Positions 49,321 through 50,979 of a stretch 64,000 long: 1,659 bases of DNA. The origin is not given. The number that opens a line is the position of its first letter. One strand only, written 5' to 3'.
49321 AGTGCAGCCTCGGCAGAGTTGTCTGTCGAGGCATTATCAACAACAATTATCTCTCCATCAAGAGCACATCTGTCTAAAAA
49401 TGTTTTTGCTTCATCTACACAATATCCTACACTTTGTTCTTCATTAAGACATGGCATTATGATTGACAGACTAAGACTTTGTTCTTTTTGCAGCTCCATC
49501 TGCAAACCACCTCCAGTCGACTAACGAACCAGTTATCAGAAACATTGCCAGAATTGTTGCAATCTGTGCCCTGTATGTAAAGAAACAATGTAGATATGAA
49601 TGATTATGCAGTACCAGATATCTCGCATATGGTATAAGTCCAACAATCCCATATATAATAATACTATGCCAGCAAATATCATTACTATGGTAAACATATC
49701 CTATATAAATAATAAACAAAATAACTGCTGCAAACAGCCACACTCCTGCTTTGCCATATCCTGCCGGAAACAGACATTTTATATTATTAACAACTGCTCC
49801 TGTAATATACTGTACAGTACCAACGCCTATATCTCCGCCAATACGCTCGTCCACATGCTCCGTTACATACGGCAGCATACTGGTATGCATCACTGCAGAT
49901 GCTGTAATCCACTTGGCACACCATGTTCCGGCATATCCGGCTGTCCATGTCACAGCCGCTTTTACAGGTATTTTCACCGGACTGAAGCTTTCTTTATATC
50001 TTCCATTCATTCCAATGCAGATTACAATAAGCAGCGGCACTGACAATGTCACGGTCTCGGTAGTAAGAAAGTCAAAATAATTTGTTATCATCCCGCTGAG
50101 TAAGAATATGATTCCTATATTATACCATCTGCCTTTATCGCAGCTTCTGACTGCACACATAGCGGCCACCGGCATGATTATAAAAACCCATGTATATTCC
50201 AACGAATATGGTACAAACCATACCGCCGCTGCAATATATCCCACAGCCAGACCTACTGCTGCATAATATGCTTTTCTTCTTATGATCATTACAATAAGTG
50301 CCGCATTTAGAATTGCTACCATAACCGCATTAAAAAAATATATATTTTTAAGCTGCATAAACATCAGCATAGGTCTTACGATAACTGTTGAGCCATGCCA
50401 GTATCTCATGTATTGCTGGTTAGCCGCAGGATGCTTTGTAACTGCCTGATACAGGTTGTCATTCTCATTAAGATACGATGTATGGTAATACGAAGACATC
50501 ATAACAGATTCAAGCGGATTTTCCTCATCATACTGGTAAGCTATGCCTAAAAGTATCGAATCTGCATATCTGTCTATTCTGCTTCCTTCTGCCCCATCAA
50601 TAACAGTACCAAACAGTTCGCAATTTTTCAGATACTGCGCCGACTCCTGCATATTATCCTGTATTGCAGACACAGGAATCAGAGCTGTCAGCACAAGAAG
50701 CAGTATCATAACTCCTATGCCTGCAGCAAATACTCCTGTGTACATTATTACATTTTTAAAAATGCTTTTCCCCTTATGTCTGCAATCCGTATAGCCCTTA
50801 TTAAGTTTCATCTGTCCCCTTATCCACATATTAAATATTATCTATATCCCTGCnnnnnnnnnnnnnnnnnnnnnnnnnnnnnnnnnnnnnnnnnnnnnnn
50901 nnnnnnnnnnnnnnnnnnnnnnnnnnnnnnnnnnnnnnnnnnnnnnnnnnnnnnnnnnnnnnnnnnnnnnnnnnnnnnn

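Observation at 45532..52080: Two ~99% identical direct copies of fprA bracket a 4-kb cassette (recombinase remnant + Flg_new surface protein + GtrB-like GT2 + polytopic membrane protein): signature of Campbell-type integration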

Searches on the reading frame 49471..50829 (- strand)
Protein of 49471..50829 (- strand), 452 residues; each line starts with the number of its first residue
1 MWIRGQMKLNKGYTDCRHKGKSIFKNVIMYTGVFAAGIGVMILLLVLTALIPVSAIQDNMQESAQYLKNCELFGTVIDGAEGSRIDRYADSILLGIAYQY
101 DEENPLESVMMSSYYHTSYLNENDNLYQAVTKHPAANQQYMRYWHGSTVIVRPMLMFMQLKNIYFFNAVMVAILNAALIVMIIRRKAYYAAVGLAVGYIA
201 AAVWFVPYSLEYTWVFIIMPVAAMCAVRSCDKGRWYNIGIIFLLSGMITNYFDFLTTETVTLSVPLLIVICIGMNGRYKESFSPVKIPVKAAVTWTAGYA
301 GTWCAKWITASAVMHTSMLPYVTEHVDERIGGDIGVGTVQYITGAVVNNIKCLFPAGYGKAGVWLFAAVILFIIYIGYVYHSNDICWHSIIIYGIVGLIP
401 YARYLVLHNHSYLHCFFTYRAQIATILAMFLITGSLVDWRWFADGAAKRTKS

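Call 6: search_protein_families(library=pfam, proteins=[window:49471-50829:-], max_evalue=0.01)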
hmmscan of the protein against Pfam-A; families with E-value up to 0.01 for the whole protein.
window:49471-50829:- (452 aa): 0 families

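Call 15: find_encoding_contigs(protein=window:49471-50829:-, flank=10000, max_places=10)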
Protein window:49471-50829:- (452 aa): 2 contigs read that carry it; 2 places shown.
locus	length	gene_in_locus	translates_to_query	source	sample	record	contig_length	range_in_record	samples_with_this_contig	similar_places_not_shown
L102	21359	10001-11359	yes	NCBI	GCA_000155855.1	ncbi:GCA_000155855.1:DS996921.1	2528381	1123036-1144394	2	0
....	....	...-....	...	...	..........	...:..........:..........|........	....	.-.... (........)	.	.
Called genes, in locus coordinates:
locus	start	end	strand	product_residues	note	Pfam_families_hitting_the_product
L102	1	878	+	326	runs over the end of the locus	PF03186:CobD_Cbib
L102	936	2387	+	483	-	PF01656:CbiA, PF13500:AAA_26, PF07685:GATase_3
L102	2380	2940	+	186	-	PF02572:CobA_CobO_BtuR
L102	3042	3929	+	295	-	PF01814:Hemerythrin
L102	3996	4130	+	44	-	-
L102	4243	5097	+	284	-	PF00731:AIRC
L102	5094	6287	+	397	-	PF01969:Ni_insertion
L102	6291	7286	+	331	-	PF01891:CbiM, PF13190:PDGLE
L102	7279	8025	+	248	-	PF02361:CbiQ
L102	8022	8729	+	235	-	PF00005:ABC_tran, PF02463:SMC_N, PF13304:AAA_21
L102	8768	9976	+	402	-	PF00753:Lactamase_B, PF19583:ODP, PF12706:Lactamase_B_2 (weak), PF00258:Flavodoxin_1 (weak)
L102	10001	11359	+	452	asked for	-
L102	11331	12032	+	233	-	PF00535:Glycos_transf_2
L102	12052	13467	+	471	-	PF18998:Flg_new_2 (faint), PF09479:Flg_new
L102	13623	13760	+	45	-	-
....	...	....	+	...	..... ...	-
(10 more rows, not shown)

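Call 20: find_homologous_proteins(query=window:49471-50829:-)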
Query window:49471-50829:- (452 aa): 666 proteins with E <= 0.001 among 8000 candidates; the best 120 are listed.
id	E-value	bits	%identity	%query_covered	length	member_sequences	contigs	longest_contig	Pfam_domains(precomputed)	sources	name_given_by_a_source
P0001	2.7e-296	1001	99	99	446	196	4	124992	-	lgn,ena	-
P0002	6.8e-149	515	54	94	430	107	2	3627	-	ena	-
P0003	9.2e-149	514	54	94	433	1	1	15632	-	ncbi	ncbi:MAG: hypothetical protein ACI4DO_08855 [Roseburia sp.]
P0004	3.2e-147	509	53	95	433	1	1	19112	-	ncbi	ncbi:MAG: hypothetical protein ACI4SD_00855 [Suilimivivens sp.]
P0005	4.5e-147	509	55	92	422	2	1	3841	-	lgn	-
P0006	2.8e-146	506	53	96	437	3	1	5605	-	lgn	-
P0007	5.2e-146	505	53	97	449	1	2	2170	-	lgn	-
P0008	2.1e-145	503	54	90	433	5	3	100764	-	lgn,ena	-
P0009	3.7e-145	502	52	95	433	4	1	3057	-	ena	-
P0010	4.7e-145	502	54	90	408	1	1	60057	-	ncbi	ncbi:MAG: hypothetical protein ACI4FX_07840 [Agathobacter sp.]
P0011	1.1e-144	501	54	94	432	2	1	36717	-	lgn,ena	-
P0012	2.9e-144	500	52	99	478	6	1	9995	-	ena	-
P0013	1.8e-143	497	53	92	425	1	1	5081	-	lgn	-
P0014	4.2e-143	496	52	97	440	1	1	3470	-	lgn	-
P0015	5.2e-143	495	52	95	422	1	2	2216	-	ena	-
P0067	1.2e-136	474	52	93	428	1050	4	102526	-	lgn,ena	-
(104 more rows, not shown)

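Call 21: find_encoding_contigs(protein=P0003, flank=6000, max_places=2)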
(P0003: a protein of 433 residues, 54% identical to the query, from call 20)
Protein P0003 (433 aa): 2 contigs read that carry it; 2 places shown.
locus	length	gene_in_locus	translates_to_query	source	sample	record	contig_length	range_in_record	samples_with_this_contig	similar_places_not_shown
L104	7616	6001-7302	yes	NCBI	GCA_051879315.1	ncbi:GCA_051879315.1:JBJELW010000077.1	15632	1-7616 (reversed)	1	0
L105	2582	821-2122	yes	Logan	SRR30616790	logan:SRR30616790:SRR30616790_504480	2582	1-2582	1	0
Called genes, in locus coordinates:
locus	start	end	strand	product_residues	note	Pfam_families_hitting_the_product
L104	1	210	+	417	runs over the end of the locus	PF12704:MacB_PCD, PF02687:FtsX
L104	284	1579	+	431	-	PF02403:Seryl_tRNA_N, PF00587:tRNA-synt_2b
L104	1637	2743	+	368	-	-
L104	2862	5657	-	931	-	-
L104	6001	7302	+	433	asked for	-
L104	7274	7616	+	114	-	PF00535:Glycos_transf_2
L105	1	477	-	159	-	?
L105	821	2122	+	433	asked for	-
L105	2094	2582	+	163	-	?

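Call 22: find_encoding_contigs(protein=P0067, flank=6000, max_places=2)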
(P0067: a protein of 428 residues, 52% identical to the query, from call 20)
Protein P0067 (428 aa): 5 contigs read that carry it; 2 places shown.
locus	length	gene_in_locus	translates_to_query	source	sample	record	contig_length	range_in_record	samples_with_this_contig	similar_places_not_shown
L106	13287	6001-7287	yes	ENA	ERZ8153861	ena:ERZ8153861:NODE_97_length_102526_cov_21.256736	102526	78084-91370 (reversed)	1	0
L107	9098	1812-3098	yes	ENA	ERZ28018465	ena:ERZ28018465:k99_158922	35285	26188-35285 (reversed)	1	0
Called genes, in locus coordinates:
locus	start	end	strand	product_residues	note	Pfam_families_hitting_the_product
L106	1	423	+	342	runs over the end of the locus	PF00535:Glycos_transf_2, PF10111:Glyco_tranf_2_2 (weak), PF13641:Glyco_tranf_2_3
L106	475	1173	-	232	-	PF01569:PAP2 (faint)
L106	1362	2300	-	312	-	PF00781:DAGK_cat, PF19279:YegS_C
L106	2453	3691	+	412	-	PF00464:SHMT, PF00155:Aminotran_1_2, PF01212:Beta_elim_lyase (weak)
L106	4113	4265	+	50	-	-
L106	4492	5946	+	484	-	PF04055:Radical_SAM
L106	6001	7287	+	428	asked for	-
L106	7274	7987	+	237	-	PF00535:Glycos_transf_2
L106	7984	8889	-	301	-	PF02645:DegV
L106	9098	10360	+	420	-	PF13393:tRNA-synt_His, PF00587:tRNA-synt_2b (faint)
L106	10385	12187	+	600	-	PF01336:tRNA_anti-codon, PF00152:tRNA-synt_2, PF02938:GAD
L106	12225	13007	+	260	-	PF01648:ACPS (weak)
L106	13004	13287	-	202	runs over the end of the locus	-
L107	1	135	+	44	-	?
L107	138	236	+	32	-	-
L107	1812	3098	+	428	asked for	-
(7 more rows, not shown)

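Call 23: find_encoding_contigs(protein=P0008, flank=6000, max_places=2)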
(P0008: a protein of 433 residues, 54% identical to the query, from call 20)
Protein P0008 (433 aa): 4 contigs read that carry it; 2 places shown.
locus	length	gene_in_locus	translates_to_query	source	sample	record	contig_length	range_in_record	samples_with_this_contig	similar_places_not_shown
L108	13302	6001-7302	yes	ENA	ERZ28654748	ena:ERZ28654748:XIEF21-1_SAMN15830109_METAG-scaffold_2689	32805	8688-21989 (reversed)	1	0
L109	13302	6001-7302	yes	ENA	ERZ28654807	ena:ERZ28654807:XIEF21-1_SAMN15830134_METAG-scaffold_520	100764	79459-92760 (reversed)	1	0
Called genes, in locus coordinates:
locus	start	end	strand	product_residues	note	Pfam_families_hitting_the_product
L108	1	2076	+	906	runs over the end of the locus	-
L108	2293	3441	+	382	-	PF00465:Fe-ADH, PF13685:Fe-ADH_2, PF25137:ADH_Fe_C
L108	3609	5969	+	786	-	PF25873:WHD_MalT, PF17874:TPR_MalT, PF00196:GerE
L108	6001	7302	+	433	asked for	-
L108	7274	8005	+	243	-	PF00535:Glycos_transf_2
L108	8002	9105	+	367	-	PF09479:Flg_new, PF18998:Flg_new_2 (weak)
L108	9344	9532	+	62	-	-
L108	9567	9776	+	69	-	-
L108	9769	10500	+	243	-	PF04397:LytTR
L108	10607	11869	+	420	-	PF13393:tRNA-synt_His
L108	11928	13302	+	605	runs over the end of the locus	PF01336:tRNA_anti-codon, PF00152:tRNA-synt_2, PF02938:GAD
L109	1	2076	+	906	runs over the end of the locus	-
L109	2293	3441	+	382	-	PF00465:Fe-ADH, PF13685:Fe-ADH_2, PF25137:ADH_Fe_C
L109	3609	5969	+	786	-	PF25873:WHD_MalT, PF17874:TPR_MalT, PF00196:GerE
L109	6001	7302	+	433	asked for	-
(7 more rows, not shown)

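Call 24: search_protein_families(library=ncbifam, proteins=[window:49471-50829:-], max_evalue=0.01)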
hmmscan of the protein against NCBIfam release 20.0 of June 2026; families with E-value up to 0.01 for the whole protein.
window:49471-50829:- (452 aa): 0 families

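Call 26: search_solved_structures(query=window:49471-50829:-, max_evalue=1)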
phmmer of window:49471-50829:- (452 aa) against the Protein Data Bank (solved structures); distinct sequences matched with E-value up to 1: 0.

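Call 29: search_solved_structures(query=A1, max_evalue=10)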
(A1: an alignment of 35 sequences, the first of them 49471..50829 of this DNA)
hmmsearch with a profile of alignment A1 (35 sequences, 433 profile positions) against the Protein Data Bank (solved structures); distinct sequences matched with E-value up to 10: 0.

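Call 37: predict_structure(alignment_id=A1)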
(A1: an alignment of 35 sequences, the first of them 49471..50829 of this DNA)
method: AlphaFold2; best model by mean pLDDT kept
length: 452 residues; sequences in the alignment: 35
mean_pLDDT: 77.8   pTM: 0.82
mean pLDDT of the five models: 77.8, 77.6, 77.2, 75.6, 74.5
residues with pLDDT >= 90: 155; 70-90: 161; 50-70: 92; < 50: 44
segments of 3 or more residues with pLDDT < 50: 1-20, 75-81, 439-452
pLDDT, mean of each block of 10 residues (from residue 1): 37 40 82 96 95 95 88 50 61 88 90 68 85 69 77 95 89 94 92 88 63 84 95 90 94 73 94 84 89 94 90 86 69 61 71 65 77 72 73 89 63 55 87 74 39 32
secondary structure, 60 per line:
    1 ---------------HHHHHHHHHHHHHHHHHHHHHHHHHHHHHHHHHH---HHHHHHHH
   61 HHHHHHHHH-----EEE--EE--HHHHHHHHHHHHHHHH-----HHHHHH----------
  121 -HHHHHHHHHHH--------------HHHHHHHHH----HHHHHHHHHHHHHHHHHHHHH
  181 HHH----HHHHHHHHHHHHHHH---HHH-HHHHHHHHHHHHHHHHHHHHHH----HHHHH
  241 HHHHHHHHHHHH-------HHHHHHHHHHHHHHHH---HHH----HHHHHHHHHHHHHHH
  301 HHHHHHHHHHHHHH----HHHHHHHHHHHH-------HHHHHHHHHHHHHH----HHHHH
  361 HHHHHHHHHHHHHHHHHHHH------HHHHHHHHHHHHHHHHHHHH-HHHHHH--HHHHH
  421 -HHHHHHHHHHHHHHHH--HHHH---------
elements in order: H16-49 H53-69 E75-77 H84-99 H105-110 H122-132 H147-155 H160-183 H188-202 H210-231 H236-252 H260-275 H286-314 H319-330 H338-351 H356-380 H387-406 H408-413 H416-420 H422-437 H440-443

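Call 46: search_protein_families(library=pfam, alignment_id=A1, max_evalue=1)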
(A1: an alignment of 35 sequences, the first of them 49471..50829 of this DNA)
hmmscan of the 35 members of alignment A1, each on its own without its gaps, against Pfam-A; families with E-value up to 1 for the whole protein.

A. member 1, window:49471-50829:- (452 aa): 0 families

B. families by the number of members that match (of 35 scanned): 9 families
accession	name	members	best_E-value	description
PF13273.12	DUF4064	3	0.019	Protein of unknown function (DUF4064)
PF23537.1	Microp_apicomplexa_22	2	0.0093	Apicomplexa microprotein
PF14025.11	DUF4241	2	0.062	Protein of unknown function (DUF4241)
PF07234.17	Babuvirus_MP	1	0.007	Movement and RNA silencing protein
PF17382.7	Ycf70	1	0.039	Uncharacterized Ycf70-like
PF23484.1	YBR126W-A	1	0.088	YBR126W-A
PF13937.11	DUF4212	1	0.13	Domain of unknown function (DUF4212)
PF12989.12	DUF3873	1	0.25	Domain of unknown function, B. Theta Gene description (DUF3873)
PF15179.11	Myc_target_1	1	0.39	Myc target protein 1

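Call 61: find_related_loci(query=A1, collection=metagenome_contigs, flank=5000)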
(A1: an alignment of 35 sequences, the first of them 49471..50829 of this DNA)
Query A1 (452 aa) in metagenome_contigs; peptide patterns used: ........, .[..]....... (x = any residue, [..] = any of these).
235 stretches matched a pattern; 136 encode a relative of the query (tblastn E <= 1e-3); the best 80 are kept; 80 distinct loci.
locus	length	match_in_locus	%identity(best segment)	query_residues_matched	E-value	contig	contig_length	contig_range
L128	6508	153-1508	100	1-452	0e+0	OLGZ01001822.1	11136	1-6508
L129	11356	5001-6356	100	1-452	0e+0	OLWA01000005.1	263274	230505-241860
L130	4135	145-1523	99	1-452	0e+0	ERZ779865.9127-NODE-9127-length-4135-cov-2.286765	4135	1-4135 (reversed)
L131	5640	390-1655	53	23-445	1e-149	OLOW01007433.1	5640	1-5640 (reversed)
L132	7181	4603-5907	51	19-452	3e-142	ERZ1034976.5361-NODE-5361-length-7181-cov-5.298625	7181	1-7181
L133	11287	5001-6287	51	19-446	6e-142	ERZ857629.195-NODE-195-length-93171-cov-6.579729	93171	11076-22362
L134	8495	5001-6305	50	19-452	4e-141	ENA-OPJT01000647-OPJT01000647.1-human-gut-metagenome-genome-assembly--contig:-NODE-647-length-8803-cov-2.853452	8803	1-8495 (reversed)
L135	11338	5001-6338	50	8-452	2e-140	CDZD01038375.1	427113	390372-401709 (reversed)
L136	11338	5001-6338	50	8-452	2e-140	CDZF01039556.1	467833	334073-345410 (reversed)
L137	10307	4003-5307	51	19-452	2e-140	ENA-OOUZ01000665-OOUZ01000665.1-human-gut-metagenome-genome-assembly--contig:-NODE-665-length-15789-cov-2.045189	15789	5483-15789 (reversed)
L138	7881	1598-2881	51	19-445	4e-140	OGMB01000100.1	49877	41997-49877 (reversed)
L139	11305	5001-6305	50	19-452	4e-139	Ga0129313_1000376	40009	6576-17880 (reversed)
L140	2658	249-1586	50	8-452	9e-146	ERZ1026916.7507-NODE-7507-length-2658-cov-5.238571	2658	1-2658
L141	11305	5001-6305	51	19-452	2e-134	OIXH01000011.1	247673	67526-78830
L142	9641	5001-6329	50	3-452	3e-134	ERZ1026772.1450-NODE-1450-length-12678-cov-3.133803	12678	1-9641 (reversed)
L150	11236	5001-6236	52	26-440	1e-118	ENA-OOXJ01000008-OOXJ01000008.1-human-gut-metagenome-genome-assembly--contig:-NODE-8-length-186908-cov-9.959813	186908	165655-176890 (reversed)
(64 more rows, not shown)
